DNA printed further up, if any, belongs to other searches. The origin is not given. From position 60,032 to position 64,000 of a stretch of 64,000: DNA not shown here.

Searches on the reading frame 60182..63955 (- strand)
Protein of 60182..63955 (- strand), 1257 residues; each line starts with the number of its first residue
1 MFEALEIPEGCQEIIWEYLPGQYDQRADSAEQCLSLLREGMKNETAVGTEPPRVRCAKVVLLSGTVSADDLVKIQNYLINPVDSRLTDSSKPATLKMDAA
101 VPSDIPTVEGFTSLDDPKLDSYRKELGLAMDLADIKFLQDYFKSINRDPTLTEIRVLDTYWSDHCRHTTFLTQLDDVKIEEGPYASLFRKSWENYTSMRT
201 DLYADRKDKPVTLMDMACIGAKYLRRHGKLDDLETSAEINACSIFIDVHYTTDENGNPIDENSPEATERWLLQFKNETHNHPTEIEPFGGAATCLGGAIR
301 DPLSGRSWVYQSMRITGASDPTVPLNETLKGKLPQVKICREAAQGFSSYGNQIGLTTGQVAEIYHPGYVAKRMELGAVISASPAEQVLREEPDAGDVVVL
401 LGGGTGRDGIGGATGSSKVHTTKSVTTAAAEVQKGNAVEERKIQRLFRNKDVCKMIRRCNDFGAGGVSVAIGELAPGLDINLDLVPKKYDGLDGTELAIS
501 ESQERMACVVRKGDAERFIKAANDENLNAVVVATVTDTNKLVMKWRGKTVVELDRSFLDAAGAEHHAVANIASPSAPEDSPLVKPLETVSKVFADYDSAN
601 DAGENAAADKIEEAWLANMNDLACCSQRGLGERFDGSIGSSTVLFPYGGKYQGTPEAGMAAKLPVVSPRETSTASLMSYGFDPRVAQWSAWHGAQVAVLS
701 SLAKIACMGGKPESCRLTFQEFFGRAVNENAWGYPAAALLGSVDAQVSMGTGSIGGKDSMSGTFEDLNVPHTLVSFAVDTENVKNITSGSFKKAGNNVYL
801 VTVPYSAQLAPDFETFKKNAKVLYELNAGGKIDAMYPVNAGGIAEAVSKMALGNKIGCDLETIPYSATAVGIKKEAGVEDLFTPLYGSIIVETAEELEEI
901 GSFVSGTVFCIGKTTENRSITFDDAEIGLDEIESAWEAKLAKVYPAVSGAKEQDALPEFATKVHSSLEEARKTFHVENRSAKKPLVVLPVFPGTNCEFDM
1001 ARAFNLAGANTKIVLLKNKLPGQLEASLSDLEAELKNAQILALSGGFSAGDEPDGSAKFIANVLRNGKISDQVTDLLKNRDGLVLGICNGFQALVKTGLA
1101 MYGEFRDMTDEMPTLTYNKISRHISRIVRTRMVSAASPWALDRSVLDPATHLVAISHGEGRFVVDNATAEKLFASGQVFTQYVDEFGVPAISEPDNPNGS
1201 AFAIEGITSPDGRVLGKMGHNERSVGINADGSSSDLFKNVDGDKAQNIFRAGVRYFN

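Call 12: search_protein_families(library=ncbifam, proteins=[window:60182-63955:-])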
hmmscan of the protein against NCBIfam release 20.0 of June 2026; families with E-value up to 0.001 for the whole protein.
window:60182-63955:- (1257 aa): 9 families
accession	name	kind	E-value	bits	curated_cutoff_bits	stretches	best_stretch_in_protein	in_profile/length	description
TIGR01857.1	FGAM-synthase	equivalog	0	1580.5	1057.05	1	16-1256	82-1239/1239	phosphoribosylformylglycinamidine synthase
NF003672.0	PRK05297.1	equivalog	5.7e-80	269.3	783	3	812-1225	856-1260/1290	phosphoribosylformylglycinamidine synthase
NF002290.1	PRK01213.1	equivalog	1.7e-71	241.4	648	1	268-942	67-721/723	phosphoribosylformylglycinamidine synthase subunit PurL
TIGR01736.1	FGAM_synth_II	equivalog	4.4e-70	236.8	525.75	1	268-942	67-716/718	phosphoribosylformylglycinamidine synthase subunit PurL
TIGR01735.1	FGAM_synt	equivalog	5.2e-66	222.9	1123.05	3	814-1225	874-1278/1307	phosphoribosylformylglycinamidine synthase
NF010690.0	PRK14090.1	equivalog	3.3e-39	134.7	1047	1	268-598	59-373/601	phosphoribosylformylglycinamidine synthase subunit PurL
TIGR01737.1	FGAM_synth_I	equivalog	7.7e-35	120.3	177.8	1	990-1226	7-208/228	phosphoribosylformylglycinamidine synthase I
NF002957.0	PRK03619.1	equivalog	5.2e-28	97.9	212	1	990-1227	7-202/222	phosphoribosylformylglycinamidine synthase subunit PurQ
NF002252.0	PRK01175.1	equivalog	7.9e-28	97.2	298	1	991-1224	11-228/261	phosphoribosylformylglycinamidine synthase subunit PurQ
